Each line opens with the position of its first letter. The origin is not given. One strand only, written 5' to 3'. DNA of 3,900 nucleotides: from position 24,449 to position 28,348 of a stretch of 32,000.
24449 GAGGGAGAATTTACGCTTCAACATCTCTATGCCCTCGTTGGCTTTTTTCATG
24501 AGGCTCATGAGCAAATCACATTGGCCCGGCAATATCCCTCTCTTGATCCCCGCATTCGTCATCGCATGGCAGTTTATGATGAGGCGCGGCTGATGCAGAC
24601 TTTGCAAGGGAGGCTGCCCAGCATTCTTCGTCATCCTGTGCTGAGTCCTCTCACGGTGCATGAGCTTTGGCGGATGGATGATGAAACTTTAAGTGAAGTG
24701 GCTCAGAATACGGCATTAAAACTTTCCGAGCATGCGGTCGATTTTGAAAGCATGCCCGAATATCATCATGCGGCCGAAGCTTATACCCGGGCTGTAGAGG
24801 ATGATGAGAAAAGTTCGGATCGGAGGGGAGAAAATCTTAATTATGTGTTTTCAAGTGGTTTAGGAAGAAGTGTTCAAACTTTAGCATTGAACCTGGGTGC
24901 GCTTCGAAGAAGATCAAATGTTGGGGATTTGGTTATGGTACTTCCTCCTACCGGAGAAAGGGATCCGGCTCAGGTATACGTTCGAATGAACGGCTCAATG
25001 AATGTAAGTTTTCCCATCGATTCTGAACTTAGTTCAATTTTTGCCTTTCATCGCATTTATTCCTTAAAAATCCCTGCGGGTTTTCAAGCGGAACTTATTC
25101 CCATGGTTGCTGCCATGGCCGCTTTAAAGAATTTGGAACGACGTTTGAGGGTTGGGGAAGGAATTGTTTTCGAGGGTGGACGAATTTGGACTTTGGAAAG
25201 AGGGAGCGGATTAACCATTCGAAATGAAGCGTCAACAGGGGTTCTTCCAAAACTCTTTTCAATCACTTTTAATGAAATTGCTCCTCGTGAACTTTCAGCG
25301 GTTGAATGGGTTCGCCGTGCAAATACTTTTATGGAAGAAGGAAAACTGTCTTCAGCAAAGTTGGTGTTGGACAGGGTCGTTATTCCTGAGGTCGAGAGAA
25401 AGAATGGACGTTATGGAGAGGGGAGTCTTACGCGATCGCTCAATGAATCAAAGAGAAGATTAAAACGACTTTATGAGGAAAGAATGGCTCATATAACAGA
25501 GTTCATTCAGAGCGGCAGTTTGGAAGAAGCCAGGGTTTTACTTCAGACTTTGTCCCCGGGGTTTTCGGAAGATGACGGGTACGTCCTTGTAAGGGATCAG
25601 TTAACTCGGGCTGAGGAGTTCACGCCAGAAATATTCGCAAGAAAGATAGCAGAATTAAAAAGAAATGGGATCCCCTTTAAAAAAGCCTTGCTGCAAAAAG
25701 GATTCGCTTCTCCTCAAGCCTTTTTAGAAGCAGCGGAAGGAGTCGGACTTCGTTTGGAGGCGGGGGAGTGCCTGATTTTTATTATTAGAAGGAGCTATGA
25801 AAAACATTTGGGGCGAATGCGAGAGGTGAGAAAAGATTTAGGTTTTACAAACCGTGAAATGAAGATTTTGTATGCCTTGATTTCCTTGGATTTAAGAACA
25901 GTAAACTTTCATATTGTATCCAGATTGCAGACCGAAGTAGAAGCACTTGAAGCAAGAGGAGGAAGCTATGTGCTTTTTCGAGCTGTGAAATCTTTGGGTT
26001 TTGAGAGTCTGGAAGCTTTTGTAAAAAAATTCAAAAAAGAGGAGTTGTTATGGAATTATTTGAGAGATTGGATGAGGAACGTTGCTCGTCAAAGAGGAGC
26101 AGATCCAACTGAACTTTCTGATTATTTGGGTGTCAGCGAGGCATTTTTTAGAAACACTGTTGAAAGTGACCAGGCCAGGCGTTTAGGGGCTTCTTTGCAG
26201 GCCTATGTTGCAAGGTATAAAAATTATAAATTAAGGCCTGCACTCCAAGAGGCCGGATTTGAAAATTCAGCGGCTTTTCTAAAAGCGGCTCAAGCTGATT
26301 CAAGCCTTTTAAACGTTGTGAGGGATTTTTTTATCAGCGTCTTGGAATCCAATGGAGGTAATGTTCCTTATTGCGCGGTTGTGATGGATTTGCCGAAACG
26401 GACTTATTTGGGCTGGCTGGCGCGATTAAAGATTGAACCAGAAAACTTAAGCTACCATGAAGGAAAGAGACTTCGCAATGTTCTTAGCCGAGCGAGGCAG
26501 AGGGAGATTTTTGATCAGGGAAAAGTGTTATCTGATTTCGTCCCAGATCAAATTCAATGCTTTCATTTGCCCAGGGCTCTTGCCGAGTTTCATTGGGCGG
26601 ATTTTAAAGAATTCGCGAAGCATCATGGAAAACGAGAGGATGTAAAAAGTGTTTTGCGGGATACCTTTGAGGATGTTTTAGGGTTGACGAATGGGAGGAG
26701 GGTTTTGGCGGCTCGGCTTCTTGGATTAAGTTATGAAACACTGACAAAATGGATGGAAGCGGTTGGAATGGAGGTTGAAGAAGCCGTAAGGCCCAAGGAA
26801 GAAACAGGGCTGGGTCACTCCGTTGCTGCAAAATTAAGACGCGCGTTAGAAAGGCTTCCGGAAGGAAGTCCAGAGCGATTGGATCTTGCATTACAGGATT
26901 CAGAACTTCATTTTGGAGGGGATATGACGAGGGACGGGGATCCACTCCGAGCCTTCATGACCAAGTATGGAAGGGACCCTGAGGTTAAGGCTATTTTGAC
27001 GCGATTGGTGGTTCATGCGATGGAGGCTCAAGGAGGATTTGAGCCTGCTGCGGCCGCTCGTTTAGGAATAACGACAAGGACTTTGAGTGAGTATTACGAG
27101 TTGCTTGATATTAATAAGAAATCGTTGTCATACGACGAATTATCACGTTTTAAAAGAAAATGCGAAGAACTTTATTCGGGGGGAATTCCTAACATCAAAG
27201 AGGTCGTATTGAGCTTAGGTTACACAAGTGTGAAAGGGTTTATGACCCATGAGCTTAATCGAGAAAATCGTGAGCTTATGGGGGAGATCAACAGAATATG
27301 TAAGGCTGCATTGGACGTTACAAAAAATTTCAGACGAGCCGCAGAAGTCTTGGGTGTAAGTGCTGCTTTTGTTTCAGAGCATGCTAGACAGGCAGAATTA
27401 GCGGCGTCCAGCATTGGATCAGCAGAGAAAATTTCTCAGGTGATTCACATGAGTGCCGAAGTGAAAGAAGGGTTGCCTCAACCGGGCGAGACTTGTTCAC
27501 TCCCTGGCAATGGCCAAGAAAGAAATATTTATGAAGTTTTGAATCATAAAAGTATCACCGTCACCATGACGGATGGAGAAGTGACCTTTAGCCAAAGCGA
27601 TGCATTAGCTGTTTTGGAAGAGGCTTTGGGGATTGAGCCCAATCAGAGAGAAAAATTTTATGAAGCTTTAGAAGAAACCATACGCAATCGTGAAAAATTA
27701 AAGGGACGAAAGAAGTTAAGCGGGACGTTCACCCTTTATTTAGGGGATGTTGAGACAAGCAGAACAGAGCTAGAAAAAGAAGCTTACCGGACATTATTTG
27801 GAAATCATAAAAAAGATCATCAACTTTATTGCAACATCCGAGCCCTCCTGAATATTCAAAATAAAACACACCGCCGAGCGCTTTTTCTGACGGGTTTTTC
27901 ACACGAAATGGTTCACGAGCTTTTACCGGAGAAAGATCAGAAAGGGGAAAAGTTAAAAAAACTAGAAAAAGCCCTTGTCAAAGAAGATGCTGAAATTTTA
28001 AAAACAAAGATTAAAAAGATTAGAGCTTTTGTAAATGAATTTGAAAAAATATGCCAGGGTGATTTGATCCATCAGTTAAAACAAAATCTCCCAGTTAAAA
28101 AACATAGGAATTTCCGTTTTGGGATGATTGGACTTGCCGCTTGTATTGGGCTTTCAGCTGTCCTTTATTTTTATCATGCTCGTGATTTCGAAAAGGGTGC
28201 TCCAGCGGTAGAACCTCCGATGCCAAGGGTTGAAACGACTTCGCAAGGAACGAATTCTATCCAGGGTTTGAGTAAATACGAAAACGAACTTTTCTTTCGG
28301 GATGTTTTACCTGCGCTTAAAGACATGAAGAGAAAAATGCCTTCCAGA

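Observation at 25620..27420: Six tandem ~90-115-aa modules, each ending in a Fis/NtrC-type HTH-like motif, inside the giant ORF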

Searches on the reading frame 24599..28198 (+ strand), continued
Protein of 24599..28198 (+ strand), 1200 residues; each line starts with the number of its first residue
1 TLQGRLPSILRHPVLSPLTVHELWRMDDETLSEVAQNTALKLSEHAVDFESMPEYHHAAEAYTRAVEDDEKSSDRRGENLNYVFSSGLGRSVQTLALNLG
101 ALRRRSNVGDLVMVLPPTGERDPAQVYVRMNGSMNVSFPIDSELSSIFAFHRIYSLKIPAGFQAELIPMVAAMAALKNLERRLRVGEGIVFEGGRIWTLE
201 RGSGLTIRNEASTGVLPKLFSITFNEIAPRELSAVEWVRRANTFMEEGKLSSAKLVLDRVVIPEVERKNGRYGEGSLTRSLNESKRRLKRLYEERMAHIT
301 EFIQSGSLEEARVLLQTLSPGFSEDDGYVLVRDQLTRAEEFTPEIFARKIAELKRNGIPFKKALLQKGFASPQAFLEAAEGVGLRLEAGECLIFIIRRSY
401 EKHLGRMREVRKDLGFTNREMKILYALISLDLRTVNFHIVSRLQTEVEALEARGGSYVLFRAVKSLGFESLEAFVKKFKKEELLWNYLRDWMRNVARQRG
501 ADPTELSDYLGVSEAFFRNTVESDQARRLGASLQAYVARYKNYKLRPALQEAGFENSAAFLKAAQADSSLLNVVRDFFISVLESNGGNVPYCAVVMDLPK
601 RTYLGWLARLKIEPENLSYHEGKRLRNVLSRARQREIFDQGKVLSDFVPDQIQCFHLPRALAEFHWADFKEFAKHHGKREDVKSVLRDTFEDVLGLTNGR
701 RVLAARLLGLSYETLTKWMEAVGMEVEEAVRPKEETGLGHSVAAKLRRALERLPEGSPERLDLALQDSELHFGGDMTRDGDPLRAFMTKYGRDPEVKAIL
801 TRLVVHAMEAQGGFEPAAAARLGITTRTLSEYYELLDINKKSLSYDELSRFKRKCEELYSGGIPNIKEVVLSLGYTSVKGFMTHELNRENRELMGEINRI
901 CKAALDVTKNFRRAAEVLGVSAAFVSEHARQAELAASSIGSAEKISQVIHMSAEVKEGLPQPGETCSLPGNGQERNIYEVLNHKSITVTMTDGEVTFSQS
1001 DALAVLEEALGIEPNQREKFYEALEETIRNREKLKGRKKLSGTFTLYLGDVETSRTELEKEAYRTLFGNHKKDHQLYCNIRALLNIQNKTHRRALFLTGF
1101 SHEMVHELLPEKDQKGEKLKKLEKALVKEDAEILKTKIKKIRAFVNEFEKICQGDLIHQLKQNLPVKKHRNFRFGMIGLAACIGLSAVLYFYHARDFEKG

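Call 67: find_encoding_contigs(protein=P0019, flank=6000, max_places=2)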
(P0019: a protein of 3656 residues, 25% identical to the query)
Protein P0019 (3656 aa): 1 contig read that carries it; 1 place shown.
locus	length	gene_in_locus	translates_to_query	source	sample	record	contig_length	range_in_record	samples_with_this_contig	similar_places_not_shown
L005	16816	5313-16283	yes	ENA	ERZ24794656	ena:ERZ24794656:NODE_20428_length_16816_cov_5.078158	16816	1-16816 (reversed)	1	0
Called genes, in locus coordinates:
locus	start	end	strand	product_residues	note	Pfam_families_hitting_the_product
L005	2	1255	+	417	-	?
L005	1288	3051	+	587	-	PF13810:DUF4185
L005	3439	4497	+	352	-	PF08282:Hydrolase_3 (weak)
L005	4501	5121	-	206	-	PF00657:Lipase_GDSL, PF14606:Lipase_GDSL_3 (faint), PF25182:NonGDSL (weak), PF13472:Lipase_GDSL_2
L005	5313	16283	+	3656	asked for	PF12728:HTH_17 (faint), PF02086:MethyltransfD12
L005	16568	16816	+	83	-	?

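Call 70: search_protein_families(library=pfam, proteins=[P0008, P0011], max_evalue=0.0001)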
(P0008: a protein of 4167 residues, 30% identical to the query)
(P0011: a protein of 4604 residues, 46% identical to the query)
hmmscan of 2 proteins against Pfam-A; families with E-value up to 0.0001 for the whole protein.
P0008 (4167 aa): 2 families
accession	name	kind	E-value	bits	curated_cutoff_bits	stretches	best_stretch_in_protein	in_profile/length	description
PF02954.25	HTH_8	-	8.2e-08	32.3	22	0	3676-3706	11-42/42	Bacterial regulatory protein, Fis family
PF01326.24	PPDK_N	-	1.3e-06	28.4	27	1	1982-2132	132-306/328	Pyruvate phosphate dikinase, AMP/ATP-binding domain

P0011 (4604 aa): 3 families
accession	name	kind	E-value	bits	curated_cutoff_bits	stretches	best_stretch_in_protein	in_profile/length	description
PF04607.23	RelA_SpoT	-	1.1e-11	45.5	27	1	1420-1540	3-109/113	Region found in RelA / SpoT proteins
PF13646.12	HEAT_2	-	1.5e-11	44.9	27.7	0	2458-2536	4-84/88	HEAT repeats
PF02985.28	HEAT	-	1.1e-07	31.9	23.5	0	2094-2118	4-28/31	HEAT repeat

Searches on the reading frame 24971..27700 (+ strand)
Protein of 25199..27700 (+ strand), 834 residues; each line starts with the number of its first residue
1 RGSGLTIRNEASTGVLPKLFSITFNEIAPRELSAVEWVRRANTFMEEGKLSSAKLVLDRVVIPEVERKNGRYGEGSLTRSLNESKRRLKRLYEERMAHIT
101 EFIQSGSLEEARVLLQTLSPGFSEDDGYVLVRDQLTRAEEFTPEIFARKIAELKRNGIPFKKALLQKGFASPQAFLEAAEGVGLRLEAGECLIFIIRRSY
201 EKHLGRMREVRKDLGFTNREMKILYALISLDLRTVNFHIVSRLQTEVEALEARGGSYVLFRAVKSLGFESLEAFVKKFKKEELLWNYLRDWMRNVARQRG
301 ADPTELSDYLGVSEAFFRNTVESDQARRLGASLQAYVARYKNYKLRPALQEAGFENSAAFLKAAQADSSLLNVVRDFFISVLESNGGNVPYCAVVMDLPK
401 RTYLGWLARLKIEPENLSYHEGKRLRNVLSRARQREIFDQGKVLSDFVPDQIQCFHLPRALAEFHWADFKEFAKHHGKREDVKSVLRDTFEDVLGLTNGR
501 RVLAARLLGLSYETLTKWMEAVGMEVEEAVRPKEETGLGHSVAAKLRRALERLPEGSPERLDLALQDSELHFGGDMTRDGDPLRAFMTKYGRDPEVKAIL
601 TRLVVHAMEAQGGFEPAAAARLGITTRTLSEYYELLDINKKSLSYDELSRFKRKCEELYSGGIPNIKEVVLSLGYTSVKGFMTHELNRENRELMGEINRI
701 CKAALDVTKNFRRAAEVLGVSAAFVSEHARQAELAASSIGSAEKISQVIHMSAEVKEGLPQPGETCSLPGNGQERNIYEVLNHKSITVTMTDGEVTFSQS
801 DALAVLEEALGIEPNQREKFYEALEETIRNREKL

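Call 6: search_protein_families(library=pfam, proteins=[window:25199-27700:+], max_evalue=1)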
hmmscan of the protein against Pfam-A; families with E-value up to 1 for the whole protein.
window:25199-27700:+ (834 aa): 12 families
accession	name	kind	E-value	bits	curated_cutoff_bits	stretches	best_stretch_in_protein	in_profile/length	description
PF02954.25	HTH_8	-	2.5e-12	46.7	22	2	492-517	12-37/42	Bacterial regulatory protein, Fis family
PF12728.13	HTH_17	-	0.00018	22.1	27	0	714-740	7-33/51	Helix-turn-helix domain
PF12833.13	HTH_18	-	0.001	19.8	33.6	0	263-281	51-69/80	Helix-turn-helix domain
PF13384.12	HTH_23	-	0.0019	18.4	24.6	0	616-630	21-35/50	Homeodomain-like domain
PF00126.33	HTH_1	-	0.0076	16.6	26.6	1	705-733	10-38/60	Bacterial regulatory helix-turn-helix protein, lysR family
PF13518.12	HTH_28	-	0.035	14.6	25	0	501-519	15-33/52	Helix-turn-helix domain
PF01527.26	HTH_Tnp_1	-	0.11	13.2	24.1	0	504-535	29-63/75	Transposase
PF20432.4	Xre-like-HTH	-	0.12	13.1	25.8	0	291-331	14-52/63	Antitoxin Xre-like helix-turn-helix domain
PF13551.12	HTH_29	-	0.12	12.9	28.1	0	504-535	18-49/64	Winged helix-turn helix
PF18662.7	HTH_56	-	0.19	12.2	26.2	0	259-284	54-79/111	Cch helix turn helix domain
PF00376.29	MerR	-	0.19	12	28.2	0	618-629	5-16/38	MerR family regulatory protein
PF13428.12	TPR_14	-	0.28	12.5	23.5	0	36-60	3-27/44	Tetratricopeptide repeat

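Call 10: find_homologous_proteins(query=window:25199-27700:+, max_evalue=0.001)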
Query window:25199-27700:+: 8000 candidates shared short words with the query, none scored E <= 0.001.

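Call 50: predict_structure(alignment_id=A3)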
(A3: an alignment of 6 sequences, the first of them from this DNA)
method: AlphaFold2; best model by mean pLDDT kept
length: 826 residues; sequences in the alignment: 6
mean_pLDDT: 77.6   pTM: 0.34
mean pLDDT of the five models: 77.6, 74.9, 74.8, 74.1, 73.0
residues with pLDDT >= 90: 110; 70-90: 547; 50-70: 103; < 50: 66
segments of 3 or more residues with pLDDT < 50: 8-10, 68-72, 86-108, 602-615, 651-655, 815-826
pLDDT, mean of each block of 10 residues (from residue 1): 53 65 73 60 73 70 58 53 48 32 41 86 91 84 59 79 92 88 83 87 87 73 70 82 82 79 85 89 90 89 86 88 89 90 88 86 89 81 87 75 78 74 78 80 84 87 83 85 86 78 83 71 71 85 82 83 85 79 87 82 39 53 81 79 64 53 73 87 86 86 85 83 88 85 91 87 84 92 91 92 87 48 37
secondary structure, 60 per line:
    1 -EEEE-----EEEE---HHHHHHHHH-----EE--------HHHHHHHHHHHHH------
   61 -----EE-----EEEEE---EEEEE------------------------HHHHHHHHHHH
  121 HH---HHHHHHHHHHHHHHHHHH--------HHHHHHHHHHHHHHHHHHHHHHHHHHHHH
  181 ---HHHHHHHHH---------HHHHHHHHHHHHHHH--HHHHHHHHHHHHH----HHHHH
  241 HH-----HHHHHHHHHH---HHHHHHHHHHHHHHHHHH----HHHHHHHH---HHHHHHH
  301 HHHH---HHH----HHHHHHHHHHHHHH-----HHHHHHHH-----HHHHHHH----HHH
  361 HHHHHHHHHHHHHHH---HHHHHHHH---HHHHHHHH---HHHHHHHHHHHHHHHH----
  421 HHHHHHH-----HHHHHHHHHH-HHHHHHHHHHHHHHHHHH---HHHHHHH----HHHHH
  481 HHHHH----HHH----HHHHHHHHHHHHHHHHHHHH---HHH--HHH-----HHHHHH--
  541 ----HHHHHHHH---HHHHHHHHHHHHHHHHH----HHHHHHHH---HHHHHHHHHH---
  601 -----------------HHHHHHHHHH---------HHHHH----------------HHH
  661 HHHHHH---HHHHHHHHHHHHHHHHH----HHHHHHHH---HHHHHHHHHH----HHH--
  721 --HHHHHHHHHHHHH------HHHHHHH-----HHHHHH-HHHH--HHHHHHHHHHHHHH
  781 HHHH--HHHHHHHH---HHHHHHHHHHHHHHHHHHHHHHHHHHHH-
elements in order (helices of 4 or more, strands of 3 or more residues): E2-5 E11-14 H18-26 H42-54 E73-77 E81-85 H110-122 H126-143 H152-180 H184-192 H202-216 H219-231 H236-242 H248-257 H261-278 H283-290 H294-304 H315-328 H334-341 H347-353 H358-375 H379-386 H390-397 H401-416 H421-427 H433-442 H444-461 H465-471 H476-485 H497-516 H533-538 H545-552 H556-572 H577-584 H588-597 H618-627 H637-641 H658-666 H670-686 H691-698 H702-711 H723-735 H742-748 H754-759 H761-764 H767-784 H787-794 H798-825

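Call 54: fold_search(model_id=the predicted structure, library=pdb)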
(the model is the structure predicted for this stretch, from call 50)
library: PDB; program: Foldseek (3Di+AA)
matches with E <= 10: 351; with E <= 0.001: 0
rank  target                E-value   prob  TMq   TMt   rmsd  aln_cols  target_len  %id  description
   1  6zp4_A                1.1e-02  0.30  0.09  0.10  38.1       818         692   12  SARS-CoV-2 Nsp1 bound to a human 43S preinitiation ribosome complex - state 2 (released 2020-07-29)
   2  7qdr_B                1.4e-02  0.28  0.10  0.08  30.8       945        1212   12  Apo human SKI complex in the closed state (released 2022-02-02)
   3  2y4t_A                2.2e-02  0.63  0.09  0.16  31.5       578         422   10  Crystal structure of the human co-chaperone P58(IPK) (released 2011-08-10)
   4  9hmf_K                3.0e-02  0.28  0.11  0.12  37.9       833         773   10  Periplasmic scaffold of the Campylobacter jejuni flagellar motor (alpha carbon trace) (released 2024-12-25)
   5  2pfv                  4.6e-02  0.72  0.16  0.21  18.6       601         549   10  S. cerevisiae Exo70 with additional residues to 2.1 Angrstrom resolution (released 2007-05-22)
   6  8bbg_B                5.3e-02  0.23  0.11  0.08  28.1       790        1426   12  Structure of the IFT-A complex; anterograde IFT-A train model (released 2022-12-21)
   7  8ro2_J                6.3e-02  0.21  0.10  0.12  20.7       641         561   14  Integrative Structure of the human intron lariat Spliceosome (ILS'') (released 2024-09-18)
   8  7vop_W                6.3e-02  0.20  0.10  0.11  37.8       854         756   14  Cryo-EM structure of Xenopus laevis nuclear pore complex cytoplasmic ring subunit (released 2022-02-02)
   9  7qdz_B                6.6e-02  0.16  0.10  0.08  30.5       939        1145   12  80S-bound human SKI complex in the closed state (released 2022-02-09)
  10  2y4t_B                7.8e-02  0.25  0.08  0.14  31.6       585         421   10  Crystal structure of the human co-chaperone P58(IPK) (released 2011-08-10)
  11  7dkh_A                7.8e-02  0.20  0.11  0.10  29.8       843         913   11  Crystal structure of the Ctr9/Paf1/Cdc73/Rtf1 quaternary complex (released 2021-11-24)
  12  3ieg_A                9.7e-02  0.33  0.09  0.16  20.4       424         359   13  Crystal Structure of P58(IPK) TPR Domain at 2.5 A (released 2010-03-31)
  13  8s8e_o                1.1e-01  0.30  0.10  0.16  26.1       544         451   11  Structure of a yeast 48S-AUC preinitiation complex in closed conformation (model py48S-AUC-3.1) (released 2024-09-11)
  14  8dtf_A                1.3e-01  0.28  0.10  0.10  21.5       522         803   14  Cryo-EM structure of the full length Arabidopsis SPY with complete TPRs (released 2023-03-08)
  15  8dtg_B                1.4e-01  0.47  0.11  0.11  17.6       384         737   12  Cryo-EM structure of Arabidopsis SPY alternative conformation 1 (released 2023-03-08)
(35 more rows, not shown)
